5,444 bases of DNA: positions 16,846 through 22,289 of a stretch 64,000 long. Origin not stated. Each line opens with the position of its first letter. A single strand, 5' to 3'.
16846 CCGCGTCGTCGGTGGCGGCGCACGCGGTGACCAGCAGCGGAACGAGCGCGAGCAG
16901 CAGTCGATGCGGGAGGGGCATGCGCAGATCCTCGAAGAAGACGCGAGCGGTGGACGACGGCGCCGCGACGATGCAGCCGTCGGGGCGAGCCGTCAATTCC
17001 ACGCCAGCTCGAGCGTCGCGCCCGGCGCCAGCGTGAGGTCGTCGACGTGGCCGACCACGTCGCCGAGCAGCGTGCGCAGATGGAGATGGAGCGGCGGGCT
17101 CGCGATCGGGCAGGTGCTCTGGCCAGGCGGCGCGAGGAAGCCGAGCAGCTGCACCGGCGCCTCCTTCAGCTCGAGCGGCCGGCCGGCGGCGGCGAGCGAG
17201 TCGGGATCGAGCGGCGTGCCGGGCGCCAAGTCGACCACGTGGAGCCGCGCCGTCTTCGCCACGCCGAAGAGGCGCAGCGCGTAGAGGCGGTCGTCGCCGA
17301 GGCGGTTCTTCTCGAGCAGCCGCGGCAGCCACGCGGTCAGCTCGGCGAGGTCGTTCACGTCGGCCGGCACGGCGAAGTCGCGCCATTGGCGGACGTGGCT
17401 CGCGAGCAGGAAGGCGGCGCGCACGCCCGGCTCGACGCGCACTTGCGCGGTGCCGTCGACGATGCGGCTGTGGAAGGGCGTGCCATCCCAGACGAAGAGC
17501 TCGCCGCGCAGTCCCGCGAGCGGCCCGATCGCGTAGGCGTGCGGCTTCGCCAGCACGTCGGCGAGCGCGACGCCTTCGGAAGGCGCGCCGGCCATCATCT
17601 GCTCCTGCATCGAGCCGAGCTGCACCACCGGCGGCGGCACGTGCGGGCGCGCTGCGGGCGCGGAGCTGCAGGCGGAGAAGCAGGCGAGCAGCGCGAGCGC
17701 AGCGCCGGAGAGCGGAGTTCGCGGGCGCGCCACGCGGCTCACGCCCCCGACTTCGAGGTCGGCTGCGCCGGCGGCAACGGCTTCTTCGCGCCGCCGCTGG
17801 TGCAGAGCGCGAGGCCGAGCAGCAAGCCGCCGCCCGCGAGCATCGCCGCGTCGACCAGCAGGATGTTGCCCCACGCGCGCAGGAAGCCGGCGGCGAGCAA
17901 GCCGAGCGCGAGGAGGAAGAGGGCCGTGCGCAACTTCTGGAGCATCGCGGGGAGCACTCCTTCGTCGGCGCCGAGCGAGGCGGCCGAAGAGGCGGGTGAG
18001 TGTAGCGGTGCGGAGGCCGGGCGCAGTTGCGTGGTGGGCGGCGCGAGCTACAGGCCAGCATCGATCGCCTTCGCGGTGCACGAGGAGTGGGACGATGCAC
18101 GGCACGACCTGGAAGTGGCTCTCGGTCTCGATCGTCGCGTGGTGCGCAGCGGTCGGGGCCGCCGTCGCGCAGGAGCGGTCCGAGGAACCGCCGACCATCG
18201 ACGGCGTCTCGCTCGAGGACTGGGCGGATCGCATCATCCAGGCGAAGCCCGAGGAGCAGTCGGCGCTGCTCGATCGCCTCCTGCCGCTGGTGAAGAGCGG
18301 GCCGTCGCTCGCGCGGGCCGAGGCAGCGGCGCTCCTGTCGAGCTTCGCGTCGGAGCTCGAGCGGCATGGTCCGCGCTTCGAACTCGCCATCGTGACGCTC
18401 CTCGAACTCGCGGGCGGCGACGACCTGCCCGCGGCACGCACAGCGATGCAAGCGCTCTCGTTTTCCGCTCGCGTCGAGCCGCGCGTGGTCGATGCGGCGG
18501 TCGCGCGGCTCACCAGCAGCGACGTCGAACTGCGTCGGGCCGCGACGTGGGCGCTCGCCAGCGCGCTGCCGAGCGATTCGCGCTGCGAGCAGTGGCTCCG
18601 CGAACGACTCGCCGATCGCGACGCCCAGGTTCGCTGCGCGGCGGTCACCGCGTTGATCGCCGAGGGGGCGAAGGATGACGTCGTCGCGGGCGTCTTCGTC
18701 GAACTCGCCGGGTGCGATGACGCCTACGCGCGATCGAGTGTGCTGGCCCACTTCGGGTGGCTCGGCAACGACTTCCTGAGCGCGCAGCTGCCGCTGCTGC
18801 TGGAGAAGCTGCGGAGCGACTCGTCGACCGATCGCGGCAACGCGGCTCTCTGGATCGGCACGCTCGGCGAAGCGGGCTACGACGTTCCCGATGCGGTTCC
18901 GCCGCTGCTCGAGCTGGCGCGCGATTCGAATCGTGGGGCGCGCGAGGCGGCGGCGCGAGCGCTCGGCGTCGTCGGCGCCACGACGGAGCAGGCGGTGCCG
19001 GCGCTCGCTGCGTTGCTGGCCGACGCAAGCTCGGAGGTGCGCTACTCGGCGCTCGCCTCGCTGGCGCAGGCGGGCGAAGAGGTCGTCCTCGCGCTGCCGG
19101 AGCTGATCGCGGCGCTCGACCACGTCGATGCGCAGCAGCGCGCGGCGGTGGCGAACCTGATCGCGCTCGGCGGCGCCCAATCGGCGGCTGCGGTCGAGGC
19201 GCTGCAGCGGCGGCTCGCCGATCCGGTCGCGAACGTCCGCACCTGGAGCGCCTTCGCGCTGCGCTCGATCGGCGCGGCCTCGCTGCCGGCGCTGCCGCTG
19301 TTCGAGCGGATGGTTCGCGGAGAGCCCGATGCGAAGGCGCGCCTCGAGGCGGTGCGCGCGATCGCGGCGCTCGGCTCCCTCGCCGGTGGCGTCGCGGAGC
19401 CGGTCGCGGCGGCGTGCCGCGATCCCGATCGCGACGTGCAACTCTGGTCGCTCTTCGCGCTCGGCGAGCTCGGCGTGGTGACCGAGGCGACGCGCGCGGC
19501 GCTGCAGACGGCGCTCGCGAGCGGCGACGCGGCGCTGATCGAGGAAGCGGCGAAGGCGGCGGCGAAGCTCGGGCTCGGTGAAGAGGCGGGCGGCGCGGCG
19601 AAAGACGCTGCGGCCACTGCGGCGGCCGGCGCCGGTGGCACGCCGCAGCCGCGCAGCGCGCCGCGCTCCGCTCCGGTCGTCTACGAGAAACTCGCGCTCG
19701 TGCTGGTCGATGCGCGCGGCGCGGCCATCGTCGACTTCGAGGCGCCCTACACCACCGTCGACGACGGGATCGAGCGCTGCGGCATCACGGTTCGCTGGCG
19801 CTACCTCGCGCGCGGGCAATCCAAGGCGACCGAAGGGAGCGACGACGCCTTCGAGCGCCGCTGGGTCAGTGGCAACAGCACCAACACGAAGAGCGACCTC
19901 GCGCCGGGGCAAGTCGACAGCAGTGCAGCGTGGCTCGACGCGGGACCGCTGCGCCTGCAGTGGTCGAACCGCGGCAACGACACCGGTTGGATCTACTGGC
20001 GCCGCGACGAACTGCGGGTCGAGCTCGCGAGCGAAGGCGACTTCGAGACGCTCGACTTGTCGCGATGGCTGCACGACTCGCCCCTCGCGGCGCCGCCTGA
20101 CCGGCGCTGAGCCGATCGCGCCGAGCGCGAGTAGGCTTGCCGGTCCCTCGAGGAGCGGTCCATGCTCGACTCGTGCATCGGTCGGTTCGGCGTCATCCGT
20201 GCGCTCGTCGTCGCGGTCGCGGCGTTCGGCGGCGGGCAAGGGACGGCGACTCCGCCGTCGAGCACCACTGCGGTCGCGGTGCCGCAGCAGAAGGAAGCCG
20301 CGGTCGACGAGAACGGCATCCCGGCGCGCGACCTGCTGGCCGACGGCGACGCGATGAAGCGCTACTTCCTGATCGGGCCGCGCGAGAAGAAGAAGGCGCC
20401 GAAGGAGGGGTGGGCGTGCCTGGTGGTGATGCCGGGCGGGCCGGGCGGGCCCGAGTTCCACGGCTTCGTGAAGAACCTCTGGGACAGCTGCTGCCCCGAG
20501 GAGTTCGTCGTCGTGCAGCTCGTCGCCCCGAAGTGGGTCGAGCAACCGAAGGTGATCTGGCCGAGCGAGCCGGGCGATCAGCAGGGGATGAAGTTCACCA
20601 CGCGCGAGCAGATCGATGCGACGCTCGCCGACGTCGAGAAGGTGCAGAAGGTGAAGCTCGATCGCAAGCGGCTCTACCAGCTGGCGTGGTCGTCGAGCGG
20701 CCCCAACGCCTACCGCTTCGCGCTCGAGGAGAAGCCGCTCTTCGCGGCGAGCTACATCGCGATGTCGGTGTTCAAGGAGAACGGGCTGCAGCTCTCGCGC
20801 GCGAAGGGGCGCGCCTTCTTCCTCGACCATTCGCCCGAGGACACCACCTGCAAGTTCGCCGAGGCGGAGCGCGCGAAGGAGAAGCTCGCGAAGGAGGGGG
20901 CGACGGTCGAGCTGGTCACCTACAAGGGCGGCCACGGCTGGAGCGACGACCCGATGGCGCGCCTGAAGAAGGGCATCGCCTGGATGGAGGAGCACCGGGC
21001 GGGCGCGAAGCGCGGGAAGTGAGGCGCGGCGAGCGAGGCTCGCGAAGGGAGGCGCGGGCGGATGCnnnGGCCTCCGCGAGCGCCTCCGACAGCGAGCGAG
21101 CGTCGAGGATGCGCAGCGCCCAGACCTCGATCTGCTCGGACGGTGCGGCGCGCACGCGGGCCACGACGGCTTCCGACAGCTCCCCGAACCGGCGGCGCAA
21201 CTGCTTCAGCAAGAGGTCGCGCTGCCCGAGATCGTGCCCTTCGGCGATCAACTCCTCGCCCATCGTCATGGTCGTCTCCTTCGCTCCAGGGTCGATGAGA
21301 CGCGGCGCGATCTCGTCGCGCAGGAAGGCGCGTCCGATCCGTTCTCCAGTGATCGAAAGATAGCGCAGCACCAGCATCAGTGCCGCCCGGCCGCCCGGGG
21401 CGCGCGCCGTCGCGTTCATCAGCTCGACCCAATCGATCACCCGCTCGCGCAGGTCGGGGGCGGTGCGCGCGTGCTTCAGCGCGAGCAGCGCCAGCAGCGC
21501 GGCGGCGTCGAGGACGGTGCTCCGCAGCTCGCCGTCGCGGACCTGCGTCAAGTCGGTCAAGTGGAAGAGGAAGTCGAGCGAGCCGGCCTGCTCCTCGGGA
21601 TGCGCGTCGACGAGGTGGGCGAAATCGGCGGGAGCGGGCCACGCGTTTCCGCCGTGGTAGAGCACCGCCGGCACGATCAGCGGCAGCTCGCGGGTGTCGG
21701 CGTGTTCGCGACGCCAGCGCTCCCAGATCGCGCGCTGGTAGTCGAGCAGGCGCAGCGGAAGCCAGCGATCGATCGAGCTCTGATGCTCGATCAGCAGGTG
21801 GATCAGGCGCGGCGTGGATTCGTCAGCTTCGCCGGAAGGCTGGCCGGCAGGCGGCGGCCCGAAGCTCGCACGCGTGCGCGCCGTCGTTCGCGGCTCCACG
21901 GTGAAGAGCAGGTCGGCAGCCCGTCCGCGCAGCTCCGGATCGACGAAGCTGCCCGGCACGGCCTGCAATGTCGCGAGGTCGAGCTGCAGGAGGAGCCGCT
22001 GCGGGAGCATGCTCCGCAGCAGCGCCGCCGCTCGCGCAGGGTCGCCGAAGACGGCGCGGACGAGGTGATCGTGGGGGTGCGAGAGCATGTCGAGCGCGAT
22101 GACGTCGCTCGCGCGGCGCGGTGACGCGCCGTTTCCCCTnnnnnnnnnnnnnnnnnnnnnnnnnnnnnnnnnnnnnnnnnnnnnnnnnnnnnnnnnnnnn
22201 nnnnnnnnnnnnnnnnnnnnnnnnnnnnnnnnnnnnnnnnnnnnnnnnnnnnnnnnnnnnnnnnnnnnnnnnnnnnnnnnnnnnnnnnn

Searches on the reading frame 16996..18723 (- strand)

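Call 61: search_protein_families(library=pfam, proteins=[window:16996-18723:-], max_evalue=0.001)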
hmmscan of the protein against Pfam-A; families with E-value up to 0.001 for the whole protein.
window:16996-18723:- (576 aa): 1 family
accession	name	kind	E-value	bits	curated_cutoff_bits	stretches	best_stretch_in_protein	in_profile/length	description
PF03306.18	AAL_decarboxy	-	3.5e-06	26.9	25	1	371-566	5-190/219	Alpha-acetolactate decarboxylase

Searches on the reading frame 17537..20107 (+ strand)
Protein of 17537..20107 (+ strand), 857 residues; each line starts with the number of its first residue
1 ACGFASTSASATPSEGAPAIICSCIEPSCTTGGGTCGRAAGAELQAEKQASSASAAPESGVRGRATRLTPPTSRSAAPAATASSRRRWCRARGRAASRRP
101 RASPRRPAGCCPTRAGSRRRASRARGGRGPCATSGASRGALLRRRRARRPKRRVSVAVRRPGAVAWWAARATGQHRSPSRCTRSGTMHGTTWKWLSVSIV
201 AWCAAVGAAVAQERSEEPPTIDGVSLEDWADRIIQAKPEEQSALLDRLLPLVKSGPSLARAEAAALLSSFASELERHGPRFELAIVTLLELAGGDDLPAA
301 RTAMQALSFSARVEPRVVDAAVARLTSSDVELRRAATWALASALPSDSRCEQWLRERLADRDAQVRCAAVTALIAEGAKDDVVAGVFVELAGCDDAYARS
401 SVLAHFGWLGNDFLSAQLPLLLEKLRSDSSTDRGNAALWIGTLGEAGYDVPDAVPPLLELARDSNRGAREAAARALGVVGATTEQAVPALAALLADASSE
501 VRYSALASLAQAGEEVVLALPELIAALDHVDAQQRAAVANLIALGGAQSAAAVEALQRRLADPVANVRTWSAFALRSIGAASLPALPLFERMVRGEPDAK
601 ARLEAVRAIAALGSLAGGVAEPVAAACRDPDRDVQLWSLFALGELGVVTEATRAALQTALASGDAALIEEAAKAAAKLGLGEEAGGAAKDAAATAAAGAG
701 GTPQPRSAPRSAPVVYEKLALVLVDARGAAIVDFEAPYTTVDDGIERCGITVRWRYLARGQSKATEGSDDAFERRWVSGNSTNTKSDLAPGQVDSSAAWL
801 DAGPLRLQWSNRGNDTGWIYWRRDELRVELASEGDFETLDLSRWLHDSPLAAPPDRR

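Call 61: search_protein_families(library=pfam, proteins=[window:17537-20107:+], max_evalue=0.001)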
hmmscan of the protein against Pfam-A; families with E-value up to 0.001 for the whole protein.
window:17537-20107:+ (857 aa): 4 families
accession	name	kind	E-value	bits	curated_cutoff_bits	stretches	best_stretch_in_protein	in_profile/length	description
PF13646.12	HEAT_2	-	7.3e-28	97.1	27.7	3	419-510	2-88/88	HEAT repeats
PF02985.28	HEAT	-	2.1e-16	58.9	23.5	0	487-511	2-26/31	HEAT repeat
PF13513.12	HEAT_EZ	-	5.7e-08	33.5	27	0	469-510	4-53/55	HEAT-like repeat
PF03130.22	HEAT_PBS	-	1.8e-05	25.3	20.9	0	469-496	2-27/27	PBS lyase HEAT-like repeat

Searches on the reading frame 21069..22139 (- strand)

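Call 61: search_protein_families(library=pfam, proteins=[window:21069-22139:-], max_evalue=0.001)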
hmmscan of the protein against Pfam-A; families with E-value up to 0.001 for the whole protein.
window:21069-22139:- (357 aa): 2 families
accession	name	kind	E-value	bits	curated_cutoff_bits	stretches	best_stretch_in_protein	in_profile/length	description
PF04754.18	Transposase_31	-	1.3e-39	136.4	21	2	112-245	70-196/203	Putative transposase, YhgA-like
PF14261.11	DUF4351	-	3.4e-08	33.9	25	1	300-352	2-54/59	Domain of unknown function (DUF4351)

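Call 80: search_protein_families(library=padloc, proteins=[window:21069-22139:-], max_evalue=0.001)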
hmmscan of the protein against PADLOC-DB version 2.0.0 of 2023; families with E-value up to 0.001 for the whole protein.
window:21069-22139:- (357 aa): 0 families
